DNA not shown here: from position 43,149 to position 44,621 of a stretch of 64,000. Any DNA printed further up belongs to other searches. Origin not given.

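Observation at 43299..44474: ColD/E1-type sugar 3-dehydratase: DegT-fold enzyme with His188 in place of the PLP lysine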

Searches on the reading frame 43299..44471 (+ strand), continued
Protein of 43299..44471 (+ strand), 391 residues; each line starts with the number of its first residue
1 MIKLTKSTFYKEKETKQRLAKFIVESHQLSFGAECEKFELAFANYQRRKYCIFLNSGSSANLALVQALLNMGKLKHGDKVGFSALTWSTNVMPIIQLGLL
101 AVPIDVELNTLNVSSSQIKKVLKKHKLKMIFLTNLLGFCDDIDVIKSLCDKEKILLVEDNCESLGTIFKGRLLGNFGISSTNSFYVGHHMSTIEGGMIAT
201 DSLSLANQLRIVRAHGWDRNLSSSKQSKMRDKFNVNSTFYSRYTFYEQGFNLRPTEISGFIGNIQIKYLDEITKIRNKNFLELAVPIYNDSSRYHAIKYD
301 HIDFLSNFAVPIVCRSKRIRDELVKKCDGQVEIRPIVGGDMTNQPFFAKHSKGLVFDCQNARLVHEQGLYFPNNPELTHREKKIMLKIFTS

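Call 24: search_solved_structures(query=window:43299-44471:+, max_evalue=1e-30, show_alignments=5)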
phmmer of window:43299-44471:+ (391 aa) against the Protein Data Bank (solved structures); distinct sequences matched with E-value up to 1e-30: 7.
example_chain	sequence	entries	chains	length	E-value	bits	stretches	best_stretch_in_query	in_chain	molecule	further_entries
2gms_A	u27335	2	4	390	6.5e-53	183.3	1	19-374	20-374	Putative pyridoxamine 5-phosphate-dependent dehydrase, Wbdk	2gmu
3b8x_A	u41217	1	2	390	6e-52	180.1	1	19-374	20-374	Pyridoxamine 5-phosphate-dependent dehydrase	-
2r0t_A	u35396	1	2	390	1.1e-51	179.3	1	19-374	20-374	Pyridoxamine 5-phosphate-dependent dehydrase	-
3gr9_A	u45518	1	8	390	1.2e-51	179.2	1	19-374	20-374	ColD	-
3bcx_A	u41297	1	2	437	1.3e-37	133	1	29-381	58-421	CDP-6-deoxy-L-threo-D-glycero-4-hexulose-3-dehydrase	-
3bb8_A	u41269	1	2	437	2.3e-36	128.9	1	29-381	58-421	CDP-4-keto-6-deoxy-D-glucose-3-dehydrase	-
9wvy_A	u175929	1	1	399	3.8e-31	111.7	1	10-368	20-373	Putative NDP-4-keto-6-deoxyglucose-3-dehydratase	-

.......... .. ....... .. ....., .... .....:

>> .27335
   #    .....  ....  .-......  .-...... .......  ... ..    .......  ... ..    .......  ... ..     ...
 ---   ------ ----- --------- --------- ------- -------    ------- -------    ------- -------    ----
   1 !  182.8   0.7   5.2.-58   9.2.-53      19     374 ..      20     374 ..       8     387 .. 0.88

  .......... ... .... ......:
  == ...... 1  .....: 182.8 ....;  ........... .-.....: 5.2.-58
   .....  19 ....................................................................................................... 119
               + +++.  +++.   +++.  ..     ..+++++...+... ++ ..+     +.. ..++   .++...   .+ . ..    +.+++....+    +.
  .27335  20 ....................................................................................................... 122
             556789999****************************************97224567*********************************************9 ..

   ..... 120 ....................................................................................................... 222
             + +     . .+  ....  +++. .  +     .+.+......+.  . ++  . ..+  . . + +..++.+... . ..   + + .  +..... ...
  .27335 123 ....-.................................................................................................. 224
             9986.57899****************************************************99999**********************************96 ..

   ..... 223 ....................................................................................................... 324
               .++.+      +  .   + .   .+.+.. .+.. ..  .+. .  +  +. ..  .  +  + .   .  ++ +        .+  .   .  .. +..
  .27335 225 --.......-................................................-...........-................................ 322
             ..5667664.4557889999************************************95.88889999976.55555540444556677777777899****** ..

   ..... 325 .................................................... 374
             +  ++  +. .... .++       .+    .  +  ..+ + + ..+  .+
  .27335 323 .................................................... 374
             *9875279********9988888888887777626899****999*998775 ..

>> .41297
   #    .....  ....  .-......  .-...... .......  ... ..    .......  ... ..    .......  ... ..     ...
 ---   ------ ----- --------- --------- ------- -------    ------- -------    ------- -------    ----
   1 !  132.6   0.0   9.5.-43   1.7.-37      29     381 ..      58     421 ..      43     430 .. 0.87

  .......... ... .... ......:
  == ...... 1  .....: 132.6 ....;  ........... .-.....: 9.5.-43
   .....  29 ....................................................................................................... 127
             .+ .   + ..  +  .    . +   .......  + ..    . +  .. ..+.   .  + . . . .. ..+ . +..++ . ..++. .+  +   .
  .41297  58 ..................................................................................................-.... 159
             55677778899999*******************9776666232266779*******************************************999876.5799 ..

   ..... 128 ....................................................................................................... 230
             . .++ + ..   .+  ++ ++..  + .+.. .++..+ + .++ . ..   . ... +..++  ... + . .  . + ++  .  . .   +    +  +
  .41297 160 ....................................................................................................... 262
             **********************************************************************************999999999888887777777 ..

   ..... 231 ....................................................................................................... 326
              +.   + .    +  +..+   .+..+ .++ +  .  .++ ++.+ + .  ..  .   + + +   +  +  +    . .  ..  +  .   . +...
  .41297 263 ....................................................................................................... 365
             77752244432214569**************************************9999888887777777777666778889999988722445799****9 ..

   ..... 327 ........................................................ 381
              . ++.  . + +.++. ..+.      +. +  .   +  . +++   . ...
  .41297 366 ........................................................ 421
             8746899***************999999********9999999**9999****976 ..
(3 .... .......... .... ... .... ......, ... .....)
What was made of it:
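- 43947..43988 (+): W217-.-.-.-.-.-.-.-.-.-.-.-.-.230: cysteine-free segment that aligns with E1's Cys-rich [2Fe-2S] loop (D250-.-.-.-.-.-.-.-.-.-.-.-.262). HMMER alignment to 3bcx (call 24).
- The counterparts of E1 cysteines 251, 253, 257 and 261 are missing (call 24).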

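Call 31: search_protein_representatives(protein=window:43299-44471:+)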
Query: 391 residues. Proteins with E-value up to 0.001 (for the whole library): 21544; up to 1e-10: 6171; up to 1e-30: 571. The best 150 are listed.
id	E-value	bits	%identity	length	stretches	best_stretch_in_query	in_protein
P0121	8.8e-168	574.5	65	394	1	1-390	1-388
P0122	8.3e-151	518.6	58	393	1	1-390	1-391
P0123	3.2e-130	450.9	65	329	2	1-184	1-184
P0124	1.8e-129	448.5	59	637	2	157-388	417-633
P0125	1.9e-129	448.4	56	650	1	1-385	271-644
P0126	1.3e-118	412.7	65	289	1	2-275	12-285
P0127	3.8e-112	391.4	48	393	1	2-381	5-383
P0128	1.2e-110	386.5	47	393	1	1-385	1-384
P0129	4.2e-105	368.3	46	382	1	3-386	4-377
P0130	5.4e-104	364.6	51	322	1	69-386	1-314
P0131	2.3e-103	362.5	49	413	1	1-379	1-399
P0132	3.9e-95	335.5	46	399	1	2-387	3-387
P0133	4.3e-92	325.4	43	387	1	1-387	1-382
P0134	1.3e-91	323.8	60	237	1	155-390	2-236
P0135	1.8e-91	323.4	44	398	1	3-377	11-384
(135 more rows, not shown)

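Call 40: search_protein_families(library=ncbifam, proteins=[L002:11192-12166:+, L002:1721-2686:+, L004:19103-20086:+, L002:2694-3833:+], max_evalue=1e-8)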
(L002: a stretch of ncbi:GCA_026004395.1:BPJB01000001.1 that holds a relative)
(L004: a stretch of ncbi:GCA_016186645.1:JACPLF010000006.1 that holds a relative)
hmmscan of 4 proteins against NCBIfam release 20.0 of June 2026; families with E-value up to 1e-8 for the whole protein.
L002:11192-12166:+ (325 aa): 22 families
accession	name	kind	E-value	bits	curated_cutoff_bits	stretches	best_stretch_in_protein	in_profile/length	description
NF047922.1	GDPFucSynFcl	equivalog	5.8e-65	219.7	500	1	8-321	2-303/308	GDP-L-fucose synthase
TIGR04180.1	EDH_00030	hypoth_equivalog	8.5e-44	149.8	475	1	11-305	1-295/297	NAD-dependent 4,6-dehydratase LegB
TIGR01181.1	dTDP_gluc_dehyt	equivalog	1.6e-37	129.3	365.1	1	10-321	1-313/321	dTDP-glucose 4,6-dehydratase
TIGR01179.1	galE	equivalog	9.3e-36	123.3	262.3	1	10-322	1-328/332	UDP-glucose 4-epimerase GalE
TIGR03466.1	HpnA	hypoth_equivalog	2.2e-28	99.1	367.65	1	10-274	2-250/327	hopanoid-associated sugar epimerase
TIGR02197.1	heptose_epim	equivalog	2.3e-23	82.9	274.6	1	11-321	1-315/316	ADP-glyceromanno-heptose 6-epimerase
NF011728.1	PRK15181.1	equivalog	1.9e-18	66.6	760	1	9-320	16-338/348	Vi polysaccharide biosynthesis UDP-N-acetylglucosaminuronic acid C-4 epimerase TviC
NF007490.0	PRK10084.1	subfamily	3.7e-18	65.6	649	1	10-320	2-335/361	dTDP-glucose 4,6-dehydratase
NF042422.1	oxyalk_red_OleD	equivalog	1.6e-17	63.9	580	1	10-243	2-218/329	2-alkyl-3-oxoalkanoate reductase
TIGR02622.1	CDP_4_6_dhtase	equivalog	2.7e-17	62.9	278.45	1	5-323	1-334/352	CDP-glucose 4,6-dehydratase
NF007582.0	PRK10217.1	equivalog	1.6e-16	60.4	698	1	9-319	2-331/355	dTDP-glucose 4,6-dehydratase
NF042423.1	oxyalk_red_Shew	equivalog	1.9e-16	60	580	1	9-270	9-257/331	2-alkyl-3-oxoalkanoate reductase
NF007956.0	PRK10675.1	subfamily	2.4e-16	59.8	394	1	10-321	2-331/338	UDP-glucose 4-epimerase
NF008872.0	PRK11908.1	equivalog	9.8e-14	51.1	294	1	9-269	2-270/349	bifunctional UDP-4-keto-pentose/UDP-xylose synthase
NF005998.1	PRK08125.1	equivalog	2.9e-13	49.1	777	1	6-268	313-583/649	bifunctional UDP-4-amino-4-deoxy-L-arabinose formyltransferase/UDP-glucuronic acid oxidase ArnA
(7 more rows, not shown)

L002:1721-2686:+ (322 aa): 20 families
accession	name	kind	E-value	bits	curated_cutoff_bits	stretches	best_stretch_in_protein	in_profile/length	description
TIGR01179.1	galE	equivalog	1.2e-119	399.1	262.3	1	3-321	2-327/332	UDP-glucose 4-epimerase GalE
NF007956.0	PRK10675.1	subfamily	5.7e-74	249.2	394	1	1-321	1-331/338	UDP-glucose 4-epimerase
TIGR01181.1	dTDP_gluc_dehyt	equivalog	4.8e-44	150.7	365.1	1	3-319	2-311/321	dTDP-glucose 4,6-dehydratase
TIGR04180.1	EDH_00030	hypoth_equivalog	3.5e-37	128.1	475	1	4-306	2-297/297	NAD-dependent 4,6-dehydratase LegB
TIGR02197.1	heptose_epim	equivalog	1.5e-35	122.9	274.6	1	4-277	2-268/316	ADP-glyceromanno-heptose 6-epimerase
NF007582.0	PRK10217.1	equivalog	8.8e-20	71.1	698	1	2-304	3-317/355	dTDP-glucose 4,6-dehydratase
NF007490.0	PRK10084.1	subfamily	9.5e-20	70.9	649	1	1-103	1-110/361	dTDP-glucose 4,6-dehydratase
NF011728.1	PRK15181.1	equivalog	1.4e-19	70.3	760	1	2-318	17-336/348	Vi polysaccharide biosynthesis UDP-N-acetylglucosaminuronic acid C-4 epimerase TviC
TIGR02622.1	CDP_4_6_dhtase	equivalog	2.3e-17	63.2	278.45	1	2-320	6-331/352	CDP-glucose 4,6-dehydratase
NF042422.1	oxyalk_red_OleD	equivalog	5.3e-17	62.2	580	1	1-143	1-133/329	2-alkyl-3-oxoalkanoate reductase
NF043036.1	ErythonDh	equivalog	6.7e-17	61.7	325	1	1-167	1-175/321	D-erythronate dehydrogenase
TIGR03466.1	HpnA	hypoth_equivalog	1.6e-15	56.8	367.65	1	2-153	2-153/327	hopanoid-associated sugar epimerase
NF008360.0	PRK11150.1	equivalog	8.5e-15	54.7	452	1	4-269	3-254/310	ADP-glyceromanno-heptose 6-epimerase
NF047922.1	GDPFucSynFcl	equivalog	8.4e-13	48.4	500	1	2-319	4-301/308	GDP-L-fucose synthase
NF008872.0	PRK11908.1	equivalog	1.9e-12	46.9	294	1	2-271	3-273/349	bifunctional UDP-4-keto-pentose/UDP-xylose synthase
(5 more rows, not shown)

L004:19103-20086:+ (328 aa): 16 families
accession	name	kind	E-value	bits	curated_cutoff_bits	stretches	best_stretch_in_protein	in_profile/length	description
TIGR01179.1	galE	equivalog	1.4e-29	103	262.3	1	2-291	1-312/332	UDP-glucose 4-epimerase GalE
TIGR04180.1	EDH_00030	hypoth_equivalog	6.3e-26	91.1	475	1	3-242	1-241/297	NAD-dependent 4,6-dehydratase LegB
TIGR01181.1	dTDP_gluc_dehyt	equivalog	1.9e-21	76.5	365.1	1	2-306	1-315/321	dTDP-glucose 4,6-dehydratase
TIGR03466.1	HpnA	hypoth_equivalog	1.8e-17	63.2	367.65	1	2-168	2-165/327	hopanoid-associated sugar epimerase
NF043036.1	ErythonDh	equivalog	4.1e-16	59.1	325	1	1-173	1-179/321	D-erythronate dehydrogenase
NF042422.1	oxyalk_red_OleD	equivalog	6.2e-15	55.4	580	1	1-178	1-173/329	2-alkyl-3-oxoalkanoate reductase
NF007956.0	PRK10675.1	subfamily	2.1e-13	50.1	394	1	1-170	1-177/338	UDP-glucose 4-epimerase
NF042423.1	oxyalk_red_Shew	equivalog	3.1e-13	49.5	580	1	2-177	10-178/331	2-alkyl-3-oxoalkanoate reductase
TIGR02197.1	heptose_epim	equivalog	6.3e-13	48.6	274.6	1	3-243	1-246/316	ADP-glyceromanno-heptose 6-epimerase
TIGR01214.1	rmlD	equivalog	1.6e-12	47.2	224.05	1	3-234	2-207/285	dTDP-4-dehydrorhamnose reductase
TIGR03589.1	PseB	equivalog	3.3e-12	46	407.75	1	2-153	6-144/324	UDP-N-acetylglucosamine 4,6-dehydratase (inverting)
NF052578.1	StrlDmthSdmBMthl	equivalog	4.1e-12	46.5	600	1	1-175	1-171/328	sterol demethylase protein SdmB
NF008872.0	PRK11908.1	equivalog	1.3e-10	40.9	294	0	2-138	3-137/349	bifunctional UDP-4-keto-pentose/UDP-xylose synthase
NF011728.1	PRK15181.1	equivalog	1e-09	37.9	760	1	3-175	18-197/348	Vi polysaccharide biosynthesis UDP-N-acetylglucosaminuronic acid C-4 epimerase TviC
NF007582.0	PRK10217.1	equivalog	5.3e-09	35.6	698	0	2-271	3-285/355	dTDP-glucose 4,6-dehydratase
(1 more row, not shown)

L002:2694-3833:+ (380 aa): 0 families

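Call 41: find_related_loci(query=window:43299-44471:+, collection=genome_contigs, flank=10000)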
Query window:43299-44471:+ (391 aa) in genome_contigs; peptide patterns used: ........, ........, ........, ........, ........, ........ (x = any residue, [..] = any of these).
124 stretches matched a pattern; 36 encode a relative of the query (tblastn E <= 1e-3); 36 distinct loci.
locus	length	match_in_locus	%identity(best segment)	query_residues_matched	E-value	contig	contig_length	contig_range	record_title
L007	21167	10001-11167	70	1-390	0e+0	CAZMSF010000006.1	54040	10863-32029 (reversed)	MAG TPA_asm: uncultured Gammaproteobacteria bacterium isolate SRP135725_co1_372 genome assembly, contig: NODE_469_length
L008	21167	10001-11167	71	1-390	0e+0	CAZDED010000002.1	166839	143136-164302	MAG TPA_asm: uncultured Gammaproteobacteria bacterium isolate SRP278252_co2_138 genome assembly, contig: NODE_100_length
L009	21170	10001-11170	68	1-390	0e+0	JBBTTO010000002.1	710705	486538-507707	MAG: Patescibacteria group bacterium isolate H52-bin062_1 H52_bin062_1_000000000002, whole genome shotgun sequence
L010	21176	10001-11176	67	1-390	0e+0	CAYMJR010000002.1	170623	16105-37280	MAG TPA_asm: uncultured Gammaproteobacteria bacterium isolate SRP272529_co1_137 genome assembly, contig: NODE_51_length_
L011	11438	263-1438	66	1-390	0e+0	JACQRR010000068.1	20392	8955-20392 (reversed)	MAG: Candidatus Roizmanbacteria bacterium isolate NC_groundwater_1364_Ag_S-0.2um_37_64 S_p2_S4_coassembly_k141_1401280,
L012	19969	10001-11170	64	1-390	0e+0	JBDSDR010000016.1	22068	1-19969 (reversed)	MAG: Candidatus Saccharimonadales bacterium isolate cluster1_bin.186 k127_3006165, whole genome shotgun sequence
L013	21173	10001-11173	66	1-391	0e+0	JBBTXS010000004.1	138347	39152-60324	MAG: Patescibacteria group bacterium isolate H51-bin091_1 H51_bin091_1_000000000004, whole genome shotgun sequence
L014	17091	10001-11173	67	1-390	2e-180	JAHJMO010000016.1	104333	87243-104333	MAG: Patescibacteria group bacterium isolate Old_saline.mb.45 Old_saline.mb.45_k141_431564, whole genome shotgun sequenc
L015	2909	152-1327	64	1-391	0e+0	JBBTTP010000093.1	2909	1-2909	MAG: Patescibacteria group bacterium isolate H52-bin037_1 H52_bin037_1_000000000093, whole genome shotgun sequence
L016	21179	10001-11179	65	1-391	6e-178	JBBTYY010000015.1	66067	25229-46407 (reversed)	MAG: Patescibacteria group bacterium isolate H52-bin050_1 H52_bin050_1_000000000015, whole genome shotgun sequence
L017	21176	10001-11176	65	1-391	1e-177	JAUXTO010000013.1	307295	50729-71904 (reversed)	MAG: Candidatus Gottesmanbacteria bacterium isolate C13_maxbin.100 C13_k141_57608, whole genome shotgun sequence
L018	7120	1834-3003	66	1-391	3e-176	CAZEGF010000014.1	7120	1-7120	MAG TPA_asm: uncultured Gammaproteobacteria bacterium isolate SRP135725_co2_582 genome assembly, contig: k141_219715, wh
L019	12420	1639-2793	64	1-383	2e-175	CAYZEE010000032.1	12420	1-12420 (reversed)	MAG TPA_asm: uncultured Gammaproteobacteria bacterium isolate SRP271791_co2_53 genome assembly, contig: NODE_1294_length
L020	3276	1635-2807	65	1-390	0e+0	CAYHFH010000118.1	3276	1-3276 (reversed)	MAG TPA_asm: uncultured Gammaproteobacteria bacterium isolate ERP119705_co10_87 genome assembly, contig: NODE_22496_leng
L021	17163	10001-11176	63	2-390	2e-171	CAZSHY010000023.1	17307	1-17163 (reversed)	MAG TPA_asm: uncultured Pseudomonadales bacterium isolate SRP286056_co1_709 genome assembly, contig: NODE_3971_length_17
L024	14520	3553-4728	61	1-391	4e-168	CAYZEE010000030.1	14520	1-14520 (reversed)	MAG TPA_asm: uncultured Gammaproteobacteria bacterium isolate SRP271791_co2_53 genome assembly, contig: NODE_1025_length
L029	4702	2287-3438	54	1-387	1e-131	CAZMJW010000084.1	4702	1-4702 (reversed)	MAG TPA_asm: uncultured Gammaproteobacteria bacterium isolate binchicken_co39_573 genome assembly, contig: NODE_37742_le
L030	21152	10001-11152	51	1-389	7e-130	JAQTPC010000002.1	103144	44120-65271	MAG: Candidatus Paceibacterota bacterium isolate STB_107 NODE_440_length_103144_cov_4.265723_Sandtown_B, whole genome sh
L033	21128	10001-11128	51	1-381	2e-124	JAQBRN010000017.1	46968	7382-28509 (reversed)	MAG: Parcubacteria group bacterium isolate RYN_400 scaffold_1568859, whole genome shotgun sequence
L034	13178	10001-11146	50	1-385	3e-123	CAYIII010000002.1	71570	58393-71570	MAG TPA_asm: uncultured Candidatus Saccharibacteria bacterium isolate ERP119705_co24_1051 genome assembly, contig: NODE_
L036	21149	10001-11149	48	1-385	1e-119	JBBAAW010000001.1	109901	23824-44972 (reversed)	MAG: Patescibacteria group bacterium isolate SO_2017_GW3_51 scaffold_192_c1_OW296A_2017, whole genome shotgun sequence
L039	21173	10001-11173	61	1-390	2e-154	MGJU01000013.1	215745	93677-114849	MAG: Candidatus Yanofskybacteria bacterium RIFCSPHIGHO2_02_FULL_43_17 rifcsphigho2_02_scaffold_362, whole genome shotgun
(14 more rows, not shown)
